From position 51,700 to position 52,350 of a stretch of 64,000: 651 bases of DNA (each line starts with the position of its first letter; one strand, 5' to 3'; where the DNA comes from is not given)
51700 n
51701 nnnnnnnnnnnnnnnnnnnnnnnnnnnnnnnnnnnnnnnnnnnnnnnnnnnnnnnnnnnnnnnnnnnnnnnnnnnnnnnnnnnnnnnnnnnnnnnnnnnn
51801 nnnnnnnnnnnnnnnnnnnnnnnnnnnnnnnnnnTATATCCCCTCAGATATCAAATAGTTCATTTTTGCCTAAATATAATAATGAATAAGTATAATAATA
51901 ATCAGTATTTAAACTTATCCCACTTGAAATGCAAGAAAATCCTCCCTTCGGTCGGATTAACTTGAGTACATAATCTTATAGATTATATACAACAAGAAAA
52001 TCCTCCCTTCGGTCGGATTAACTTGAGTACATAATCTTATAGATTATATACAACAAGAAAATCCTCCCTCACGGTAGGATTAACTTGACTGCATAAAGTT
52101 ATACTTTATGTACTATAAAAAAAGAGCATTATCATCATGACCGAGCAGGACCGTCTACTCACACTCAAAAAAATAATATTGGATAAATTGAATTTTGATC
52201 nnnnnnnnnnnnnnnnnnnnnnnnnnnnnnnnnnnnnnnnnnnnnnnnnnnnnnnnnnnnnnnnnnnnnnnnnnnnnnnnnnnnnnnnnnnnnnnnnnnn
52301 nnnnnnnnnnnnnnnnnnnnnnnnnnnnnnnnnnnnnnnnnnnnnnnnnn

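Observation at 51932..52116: Three tandem 61-bp units between mcp and cheR whose two palindromes are preserved by compensatory substitutions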

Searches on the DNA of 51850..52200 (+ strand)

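Call 25: search_rna_families(source=window, start=51850, end=52200, threshold=evalue, max_evalue=10)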
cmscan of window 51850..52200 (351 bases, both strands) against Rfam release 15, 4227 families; matches with E-value up to 10: 6.
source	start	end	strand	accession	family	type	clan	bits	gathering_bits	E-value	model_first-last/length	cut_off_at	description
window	51891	51987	-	RF00360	snoZ107_R87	Gene; snRNA; snoRNA; CD-box;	-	21.5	50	0.032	1-117/117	no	Small nucleolar RNA Z107/R87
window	52055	52178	-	RF02452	ncr1575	Gene; sRNA;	-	21.4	60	0.68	1-212/212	no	Bacillus sRNA ncr1575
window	51967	52050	+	RF04117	MIR5200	Gene; miRNA;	-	19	70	0.3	1-92/92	no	MIR5200 microRNA precursor family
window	52095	52118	+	RF01105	SBWMV2_UPD-PKl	Cis-reg;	-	18.9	39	3.3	1-27/27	no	Pseudoknot of upstream pseudoknot domain (UPD) of the 3'UTR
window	52069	52146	-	RF01192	SNORD11B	Gene; snRNA; snoRNA; CD-box;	CL00103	15.1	50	9.5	1-87/87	no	Small nucleolar RNA SNORD11B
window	51853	51955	+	RF00041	Entero_OriR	Cis-reg;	-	13.3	80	3.4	1-121/121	no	Enteroviral 3' UTR element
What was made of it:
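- On Any described RNA family (Rfam 15): With permissive thresholds there are only sub-threshold chance hits (call 25).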

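Call 34: build_rna_model(alignment_id=A2, structure=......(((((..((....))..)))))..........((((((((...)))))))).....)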
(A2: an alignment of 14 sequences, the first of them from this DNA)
Model R1 built from alignment A2 (14 sequences, 62 columns); structure: as given.
model positions 61; base pairs 15; branch points 1; effective number of sequences 2.54; information 0.916 bits per position. Calibrated on 0.2 Mb of random sequence (short: E-values are rough).
structure used (alignment columns):
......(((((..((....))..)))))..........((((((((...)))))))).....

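Call 35: search_with_rna_model(model_id=R1, sources=[window, L001, L002, L004, L005, L006, L007, L008, L009, L010, L011, L012, L013, L014, L015, L016, L017, L018, L019, L020, L021, L022, L023, L024, L025], max_evalue=5, make_alignment=true)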
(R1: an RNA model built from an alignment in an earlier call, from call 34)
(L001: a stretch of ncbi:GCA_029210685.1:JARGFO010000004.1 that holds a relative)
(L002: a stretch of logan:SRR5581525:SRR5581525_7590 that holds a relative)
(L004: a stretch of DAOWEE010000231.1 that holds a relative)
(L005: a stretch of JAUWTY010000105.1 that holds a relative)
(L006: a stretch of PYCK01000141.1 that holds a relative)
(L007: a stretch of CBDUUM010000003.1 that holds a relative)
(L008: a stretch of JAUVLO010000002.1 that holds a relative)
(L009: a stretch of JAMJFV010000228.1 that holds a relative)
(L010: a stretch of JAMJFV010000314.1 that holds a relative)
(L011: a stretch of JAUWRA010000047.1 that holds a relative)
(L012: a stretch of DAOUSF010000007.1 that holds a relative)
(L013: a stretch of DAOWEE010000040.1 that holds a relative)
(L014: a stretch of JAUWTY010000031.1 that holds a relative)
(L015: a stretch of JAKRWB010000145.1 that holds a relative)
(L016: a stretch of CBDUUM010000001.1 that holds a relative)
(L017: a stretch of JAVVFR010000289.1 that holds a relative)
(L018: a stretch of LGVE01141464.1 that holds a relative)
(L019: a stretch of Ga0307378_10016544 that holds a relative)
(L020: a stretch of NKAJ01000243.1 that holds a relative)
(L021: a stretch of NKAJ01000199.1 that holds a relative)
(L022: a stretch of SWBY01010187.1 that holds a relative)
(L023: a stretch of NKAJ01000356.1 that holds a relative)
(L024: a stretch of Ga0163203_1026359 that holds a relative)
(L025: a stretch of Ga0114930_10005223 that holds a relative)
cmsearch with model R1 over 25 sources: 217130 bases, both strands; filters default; matches with E-value up to 5: 40.
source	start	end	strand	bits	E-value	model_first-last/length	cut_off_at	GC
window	51932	51992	+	93.5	4.2e-18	1-61/61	no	0.33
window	51993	52053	+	93.5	4.2e-18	1-61/61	no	0.33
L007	3105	3165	+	91.2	1.4e-17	1-61/61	no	0.33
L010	1383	1443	-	89.1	4.2e-17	1-61/61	no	0.34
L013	4237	4297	+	88.3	6.3e-17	1-61/61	no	0.36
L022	2490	2550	+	88.2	6.3e-17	1-61/61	no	0.28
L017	2788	2848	-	88.1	6.7e-17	1-61/61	no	0.3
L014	7262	7322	-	87.9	7.5e-17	1-61/61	no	0.38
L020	1819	1879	+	87.9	7.5e-17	1-61/61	no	0.38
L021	632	692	+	87.9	7.5e-17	1-61/61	no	0.38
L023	796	856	+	87.9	7.5e-17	1-61/61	no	0.38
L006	4262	4322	-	87.9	7.6e-17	1-61/61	no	0.31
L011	6601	6661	+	87.9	7.6e-17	1-61/61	no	0.31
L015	7143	7203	+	87.6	8.6e-17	1-61/61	no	0.33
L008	3543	3603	+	84.4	4.7e-16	1-61/61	no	0.34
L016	2831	2891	-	84.4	4.7e-16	1-61/61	no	0.34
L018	539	599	-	82.9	1e-15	1-61/61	no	0.33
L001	5858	5918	+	79.3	6.5e-15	1-61/61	no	0.33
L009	1600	1660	-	78.4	1e-14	1-61/61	no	0.34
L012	2750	2811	+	76.1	3.4e-14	1-61/61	no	0.31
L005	2971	3029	-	74.7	7.1e-14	1-61/61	no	0.36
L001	5919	5979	+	66.1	6e-12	1-61/61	no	0.3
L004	857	917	-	56.4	9e-10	1-61/61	no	0.33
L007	933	991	-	51.8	9.8e-09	1-61/61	no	0.32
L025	5047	5105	+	51.5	1.1e-08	1-61/61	no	0.41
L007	2658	2716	-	47.4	9.4e-08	1-61/61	no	0.39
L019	5106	5164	+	46.8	1.3e-07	1-61/61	no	0.37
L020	12278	12339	+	42.3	1.3e-06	1-61/61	no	0.35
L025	6565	6626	+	39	7.5e-06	1-61/61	no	0.37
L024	1629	1670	+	32.6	0.0002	1-42/61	3'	0.38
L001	5890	5951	-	21.9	0.05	1-61/61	no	0.31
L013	4216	4269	-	17.4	0.52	1-61/61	no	0.44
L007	3795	3835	+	16.5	0.83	1-61/61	no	0.49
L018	567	607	+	16.2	0.95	1-61/61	no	0.34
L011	6569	6633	-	14.7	2.1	1-61/61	no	0.37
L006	4290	4354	+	14.7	2.1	1-61/61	no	0.37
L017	2766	2816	+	14.4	2.4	1-61/61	no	0.25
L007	3099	3137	-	13.2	4.5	1-61/61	no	0.38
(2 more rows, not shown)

Alignment A3: 40 matches aligned to the model, 95 columns, each read 5' to 3' on its own strand. Consensus structure (alignment columns), stored with it:
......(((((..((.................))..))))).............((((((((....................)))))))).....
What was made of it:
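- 51932..51992 (+): Unit 1 of the 61-nt element (B1 subfamily, consensus-type copy). The covariance model scores it 93.5 bits (call 35).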

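Call 42: search_with_rna_model(model_id=R1, sources=[window, L001, L004, L005, L006, L007, L008, L009, L010, L012, L013, L014, L015, L017, L018, L019, L020, L022, L025], max_evalue=0.00001, make_alignment=true)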
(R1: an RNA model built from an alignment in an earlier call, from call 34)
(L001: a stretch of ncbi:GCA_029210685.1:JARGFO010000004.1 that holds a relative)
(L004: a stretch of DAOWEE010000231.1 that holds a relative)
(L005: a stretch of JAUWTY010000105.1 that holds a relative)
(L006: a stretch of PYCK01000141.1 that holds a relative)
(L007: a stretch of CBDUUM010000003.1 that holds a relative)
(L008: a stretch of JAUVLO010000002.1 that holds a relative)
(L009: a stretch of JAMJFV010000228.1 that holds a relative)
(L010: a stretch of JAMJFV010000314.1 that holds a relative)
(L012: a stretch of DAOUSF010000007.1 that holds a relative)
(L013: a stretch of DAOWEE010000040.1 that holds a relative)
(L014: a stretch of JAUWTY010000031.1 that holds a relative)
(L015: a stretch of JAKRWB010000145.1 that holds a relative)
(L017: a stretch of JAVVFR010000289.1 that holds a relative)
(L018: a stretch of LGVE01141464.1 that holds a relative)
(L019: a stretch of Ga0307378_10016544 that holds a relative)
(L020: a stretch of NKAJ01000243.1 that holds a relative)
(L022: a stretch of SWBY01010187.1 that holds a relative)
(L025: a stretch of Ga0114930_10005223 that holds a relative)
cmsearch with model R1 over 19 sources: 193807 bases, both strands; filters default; matches with E-value up to 0.00001: 26.
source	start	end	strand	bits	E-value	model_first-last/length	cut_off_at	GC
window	51932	51992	+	93.5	3.7e-18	1-61/61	no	0.33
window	51993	52053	+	93.5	3.7e-18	1-61/61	no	0.33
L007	3105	3165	+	91.2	1.2e-17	1-61/61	no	0.33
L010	1383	1443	-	89.1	3.7e-17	1-61/61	no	0.34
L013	4237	4297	+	88.3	5.6e-17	1-61/61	no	0.36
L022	2490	2550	+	88.2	5.6e-17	1-61/61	no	0.28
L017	2788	2848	-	88.1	6e-17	1-61/61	no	0.3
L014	7262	7322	-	87.9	6.7e-17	1-61/61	no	0.38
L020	1819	1879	+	87.9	6.7e-17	1-61/61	no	0.38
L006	4262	4322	-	87.9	6.8e-17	1-61/61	no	0.31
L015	7143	7203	+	87.6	7.7e-17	1-61/61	no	0.33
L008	3543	3603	+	84.4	4.2e-16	1-61/61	no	0.34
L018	539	599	-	82.9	9.1e-16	1-61/61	no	0.33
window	52054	52115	+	81.3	2e-15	1-61/61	no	0.35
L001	5858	5918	+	79.3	5.8e-15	1-61/61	no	0.33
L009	1600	1660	-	78.4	9e-15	1-61/61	no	0.34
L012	2750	2811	+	76.1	3e-14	1-61/61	no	0.31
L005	2971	3029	-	74.7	6.3e-14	1-61/61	no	0.36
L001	5919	5979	+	66.1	5.4e-12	1-61/61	no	0.3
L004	857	917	-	56.4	8e-10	1-61/61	no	0.33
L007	933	991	-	51.8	8.8e-09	1-61/61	no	0.32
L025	5047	5105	+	51.5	1e-08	1-61/61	no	0.41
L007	2658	2716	-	47.4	8.4e-08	1-61/61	no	0.39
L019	5106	5164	+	46.8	1.1e-07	1-61/61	no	0.37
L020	12278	12339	+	42.3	1.2e-06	1-61/61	no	0.35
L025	6565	6626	+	39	6.7e-06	1-61/61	no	0.37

Alignment A4: 26 matches aligned to the model, 79 columns, each read 5' to 3' on its own strand. Consensus structure (alignment columns), stored with it:
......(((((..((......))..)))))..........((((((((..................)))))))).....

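Call 58: search_with_rna_model(model_id=R1, sources=[L026, L027, L028, L029, L030, L002, L003], max_evalue=1)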
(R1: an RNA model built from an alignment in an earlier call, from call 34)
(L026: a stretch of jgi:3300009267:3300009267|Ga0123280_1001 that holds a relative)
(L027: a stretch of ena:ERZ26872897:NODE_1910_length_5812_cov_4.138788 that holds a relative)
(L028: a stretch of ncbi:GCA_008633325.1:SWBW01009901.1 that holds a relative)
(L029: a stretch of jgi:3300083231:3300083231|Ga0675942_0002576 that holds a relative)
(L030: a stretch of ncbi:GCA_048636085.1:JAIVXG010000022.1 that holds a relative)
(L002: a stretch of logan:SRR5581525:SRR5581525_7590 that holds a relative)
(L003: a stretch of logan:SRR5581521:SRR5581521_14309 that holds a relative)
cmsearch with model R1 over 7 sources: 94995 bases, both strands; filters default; matches with E-value up to 1: 2.
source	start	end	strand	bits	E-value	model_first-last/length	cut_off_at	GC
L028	16781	16841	+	49.9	1.1e-08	1-61/61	no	0.28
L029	16781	16841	+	49.9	1.1e-08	1-61/61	no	0.28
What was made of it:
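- It finds one further copy in loci fetched without reference to the element (call 58).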

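Call 64: search_dna_similar(query=window:51925-52125:+, collection=plasmids, mode=distant, max_evalue=0.01, max_rows=10)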
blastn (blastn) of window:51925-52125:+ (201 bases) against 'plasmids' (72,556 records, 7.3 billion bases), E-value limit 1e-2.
No match.

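Call 65: search_dna_similar(query=window:51925-52125:+, collection=phages, mode=distant, max_evalue=0.01, max_rows=10)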
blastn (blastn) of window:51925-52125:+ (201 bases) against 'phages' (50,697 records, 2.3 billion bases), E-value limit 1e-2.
No match.

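Call 82: search_with_rna_model(model_id=R1, sources=[L031, L032, L033, L034, L035, L036, L037, L008, L016], max_evalue=1)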
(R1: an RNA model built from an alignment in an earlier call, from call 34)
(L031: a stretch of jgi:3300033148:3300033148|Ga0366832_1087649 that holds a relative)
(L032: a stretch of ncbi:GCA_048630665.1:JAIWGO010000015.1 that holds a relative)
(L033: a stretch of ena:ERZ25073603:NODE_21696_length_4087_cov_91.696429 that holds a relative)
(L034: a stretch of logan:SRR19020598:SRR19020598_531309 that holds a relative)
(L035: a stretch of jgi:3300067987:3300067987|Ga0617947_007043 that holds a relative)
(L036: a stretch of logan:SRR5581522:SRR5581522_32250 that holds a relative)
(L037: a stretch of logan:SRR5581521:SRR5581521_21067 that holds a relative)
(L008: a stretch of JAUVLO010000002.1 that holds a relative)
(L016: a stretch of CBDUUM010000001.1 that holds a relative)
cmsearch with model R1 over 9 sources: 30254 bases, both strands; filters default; matches with E-value up to 1: 4.
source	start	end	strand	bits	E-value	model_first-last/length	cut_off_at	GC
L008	3543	3603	+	84.4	6.5e-17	1-61/61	no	0.34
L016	2831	2891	-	84.4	6.5e-17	1-61/61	no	0.34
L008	3533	3575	-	12.8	0.8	1-61/61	no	0.37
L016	2859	2901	+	12.8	0.8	1-61/61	no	0.37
